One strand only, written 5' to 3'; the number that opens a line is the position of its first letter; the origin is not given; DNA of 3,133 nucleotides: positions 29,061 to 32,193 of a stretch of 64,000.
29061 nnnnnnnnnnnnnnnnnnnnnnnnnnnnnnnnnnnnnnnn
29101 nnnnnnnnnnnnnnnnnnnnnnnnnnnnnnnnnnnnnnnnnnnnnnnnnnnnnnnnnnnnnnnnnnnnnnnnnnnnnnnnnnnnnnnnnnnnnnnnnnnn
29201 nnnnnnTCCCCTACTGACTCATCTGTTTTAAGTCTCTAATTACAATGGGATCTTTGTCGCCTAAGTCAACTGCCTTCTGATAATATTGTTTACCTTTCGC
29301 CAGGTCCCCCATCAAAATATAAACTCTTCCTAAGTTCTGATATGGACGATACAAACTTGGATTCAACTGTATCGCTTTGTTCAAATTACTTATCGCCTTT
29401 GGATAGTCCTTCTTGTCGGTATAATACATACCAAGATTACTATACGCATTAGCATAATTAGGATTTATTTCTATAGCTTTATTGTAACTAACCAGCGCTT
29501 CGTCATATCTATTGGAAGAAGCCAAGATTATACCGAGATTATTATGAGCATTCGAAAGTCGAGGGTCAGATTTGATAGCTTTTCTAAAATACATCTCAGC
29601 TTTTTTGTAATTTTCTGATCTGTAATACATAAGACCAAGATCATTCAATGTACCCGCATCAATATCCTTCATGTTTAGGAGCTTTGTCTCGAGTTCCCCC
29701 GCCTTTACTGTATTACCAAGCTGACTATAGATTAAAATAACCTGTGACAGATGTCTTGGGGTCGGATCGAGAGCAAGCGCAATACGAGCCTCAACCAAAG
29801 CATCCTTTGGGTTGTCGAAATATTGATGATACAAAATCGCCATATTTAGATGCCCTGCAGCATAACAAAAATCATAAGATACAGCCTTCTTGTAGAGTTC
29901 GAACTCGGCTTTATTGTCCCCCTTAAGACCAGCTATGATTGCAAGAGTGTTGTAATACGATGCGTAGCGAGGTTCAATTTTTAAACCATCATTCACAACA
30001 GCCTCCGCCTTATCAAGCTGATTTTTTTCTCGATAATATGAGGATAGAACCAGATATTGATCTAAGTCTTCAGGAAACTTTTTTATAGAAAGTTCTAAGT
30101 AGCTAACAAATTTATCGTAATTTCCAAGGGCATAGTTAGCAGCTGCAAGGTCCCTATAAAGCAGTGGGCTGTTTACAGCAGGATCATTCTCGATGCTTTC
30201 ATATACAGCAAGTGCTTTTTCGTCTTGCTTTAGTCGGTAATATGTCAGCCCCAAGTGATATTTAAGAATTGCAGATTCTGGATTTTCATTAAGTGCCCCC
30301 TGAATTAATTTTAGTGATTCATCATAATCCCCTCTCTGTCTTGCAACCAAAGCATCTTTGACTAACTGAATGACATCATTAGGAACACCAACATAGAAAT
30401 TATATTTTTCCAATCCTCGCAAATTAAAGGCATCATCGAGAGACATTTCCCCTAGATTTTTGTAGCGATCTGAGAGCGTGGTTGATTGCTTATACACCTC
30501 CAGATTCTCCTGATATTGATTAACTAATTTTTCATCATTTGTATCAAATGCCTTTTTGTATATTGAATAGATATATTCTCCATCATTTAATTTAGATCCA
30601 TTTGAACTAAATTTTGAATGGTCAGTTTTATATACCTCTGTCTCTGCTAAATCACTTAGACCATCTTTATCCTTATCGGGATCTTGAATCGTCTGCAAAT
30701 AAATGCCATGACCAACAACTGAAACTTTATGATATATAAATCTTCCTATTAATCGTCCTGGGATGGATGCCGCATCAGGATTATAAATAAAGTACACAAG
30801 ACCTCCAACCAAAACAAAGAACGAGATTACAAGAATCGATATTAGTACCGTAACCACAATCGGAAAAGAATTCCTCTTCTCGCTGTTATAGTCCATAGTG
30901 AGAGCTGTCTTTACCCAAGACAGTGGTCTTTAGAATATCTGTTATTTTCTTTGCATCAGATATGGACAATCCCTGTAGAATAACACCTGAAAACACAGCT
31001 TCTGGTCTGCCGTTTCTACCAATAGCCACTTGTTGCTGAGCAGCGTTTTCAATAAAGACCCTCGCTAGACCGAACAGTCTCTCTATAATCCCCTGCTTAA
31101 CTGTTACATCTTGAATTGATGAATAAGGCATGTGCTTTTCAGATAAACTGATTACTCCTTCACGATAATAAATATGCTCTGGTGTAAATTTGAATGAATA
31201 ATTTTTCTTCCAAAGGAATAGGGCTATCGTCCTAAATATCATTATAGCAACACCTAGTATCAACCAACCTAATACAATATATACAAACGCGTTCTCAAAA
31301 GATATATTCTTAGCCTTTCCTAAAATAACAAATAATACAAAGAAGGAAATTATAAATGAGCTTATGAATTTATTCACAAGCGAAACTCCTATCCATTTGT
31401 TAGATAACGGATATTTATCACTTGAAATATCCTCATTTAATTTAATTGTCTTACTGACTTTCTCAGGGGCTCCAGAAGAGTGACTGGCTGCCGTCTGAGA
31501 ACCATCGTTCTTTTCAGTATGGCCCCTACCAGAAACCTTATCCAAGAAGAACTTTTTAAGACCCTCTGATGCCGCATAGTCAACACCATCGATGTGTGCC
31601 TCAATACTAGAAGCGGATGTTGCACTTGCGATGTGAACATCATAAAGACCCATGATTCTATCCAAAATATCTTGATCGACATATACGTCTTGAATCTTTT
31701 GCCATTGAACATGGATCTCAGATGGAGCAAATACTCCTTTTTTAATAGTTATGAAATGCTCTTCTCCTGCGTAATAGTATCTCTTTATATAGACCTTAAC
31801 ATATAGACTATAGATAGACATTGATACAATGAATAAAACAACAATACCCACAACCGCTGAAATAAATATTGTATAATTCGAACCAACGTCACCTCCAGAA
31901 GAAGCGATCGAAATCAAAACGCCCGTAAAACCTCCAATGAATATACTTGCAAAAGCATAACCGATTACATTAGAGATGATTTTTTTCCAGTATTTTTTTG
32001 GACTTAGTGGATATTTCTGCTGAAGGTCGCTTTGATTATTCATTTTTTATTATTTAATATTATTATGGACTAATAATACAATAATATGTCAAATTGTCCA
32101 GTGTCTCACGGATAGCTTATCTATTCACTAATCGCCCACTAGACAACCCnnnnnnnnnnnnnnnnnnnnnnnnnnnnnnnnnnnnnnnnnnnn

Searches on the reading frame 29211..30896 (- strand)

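Call 92: search_protein_families(library=pfam, proteins=[window:29211-30896:-], max_evalue=0.001)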
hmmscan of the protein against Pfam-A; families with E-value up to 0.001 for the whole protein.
window:29211-30896:- (561 aa): 23 families
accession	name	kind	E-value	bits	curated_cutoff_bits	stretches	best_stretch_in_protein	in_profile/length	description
PF07719.23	TPR_2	-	8.7e-36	119.5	27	3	449-481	2-34/34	Tetratricopeptide repeat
PF00515.34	TPR_1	-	9.2e-33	111.2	27.8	3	449-481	2-34/34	Tetratricopeptide repeat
PF13181.12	TPR_8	-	3.3e-31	105.2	25.7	4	450-481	3-34/34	Tetratricopeptide repeat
PF13424.12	TPR_12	-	2.1e-28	98.8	30.1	2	448-511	3-74/77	Tetratricopeptide repeat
PF13414.12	TPR_11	-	2.8e-26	91.4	26.8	2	458-489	4-35/42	TPR repeat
PF13428.12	TPR_14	-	4.5e-26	89.1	23.5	0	246-282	3-39/44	Tetratricopeptide repeat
PF13432.12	TPR_16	-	9e-25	87.2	32.7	2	182-239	4-62/65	Tetratricopeptide repeat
PF14559.12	TPR_19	-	2.6e-23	82.6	25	3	186-237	2-53/68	Tetratricopeptide repeat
PF13431.12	TPR_17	-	5.8e-21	73.4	24.4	2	471-502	2-33/34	Tetratricopeptide repeat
PF13374.12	TPR_10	-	1.7e-17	63.2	27.5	1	414-442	2-30/42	Tetratricopeptide repeat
PF13371.12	TPR_9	-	3.6e-16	59.4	35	1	492-551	5-64/73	Tetratricopeptide repeat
PF13176.12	TPR_7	-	9.4e-13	47.6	27.9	0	417-445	2-32/36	Tetratricopeptide repeat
PF13174.12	TPR_6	-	2.3e-11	44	26.3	0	213-235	4-26/33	Tetratricopeptide repeat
PF23914.1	TPR_CcmH_CycH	-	1.1e-10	42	42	1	438-547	40-152/158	Cytochrome c-type biogenesis protein H TPR domain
PF13429.12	TPR_15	-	4.8e-09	36.5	26.2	1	181-287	152-254/280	Tetratricopeptide repeat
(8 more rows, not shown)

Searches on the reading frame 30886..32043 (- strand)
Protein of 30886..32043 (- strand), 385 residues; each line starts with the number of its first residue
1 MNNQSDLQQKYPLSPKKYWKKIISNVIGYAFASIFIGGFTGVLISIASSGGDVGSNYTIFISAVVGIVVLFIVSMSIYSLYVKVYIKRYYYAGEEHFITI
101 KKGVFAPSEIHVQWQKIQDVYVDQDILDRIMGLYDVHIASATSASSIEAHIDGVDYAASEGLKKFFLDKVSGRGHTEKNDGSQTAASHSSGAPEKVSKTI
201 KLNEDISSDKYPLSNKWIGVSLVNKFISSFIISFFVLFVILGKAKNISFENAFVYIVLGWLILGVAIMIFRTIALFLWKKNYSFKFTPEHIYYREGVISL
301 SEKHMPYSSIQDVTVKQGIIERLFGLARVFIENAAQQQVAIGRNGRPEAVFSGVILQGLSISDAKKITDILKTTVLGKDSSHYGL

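Call 92: search_protein_families(library=pfam, proteins=[window:30886-32043:-], max_evalue=0.001)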
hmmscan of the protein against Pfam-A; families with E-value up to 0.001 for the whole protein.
window:30886-32043:- (385 aa): 3 families
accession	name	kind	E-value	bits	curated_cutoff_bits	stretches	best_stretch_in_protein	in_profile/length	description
PF03703.20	bPH_2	-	2.1e-25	89.2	22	2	280-370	2-77/78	Bacterial PH domain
PF24649.1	DUF7642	-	7.5e-10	39.1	27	1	301-339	33-71/100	Domain of unknown function (DUF7642)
PF14470.12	bPH_3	-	0.00063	20.6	23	0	292-325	34-63/95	Bacterial PH domain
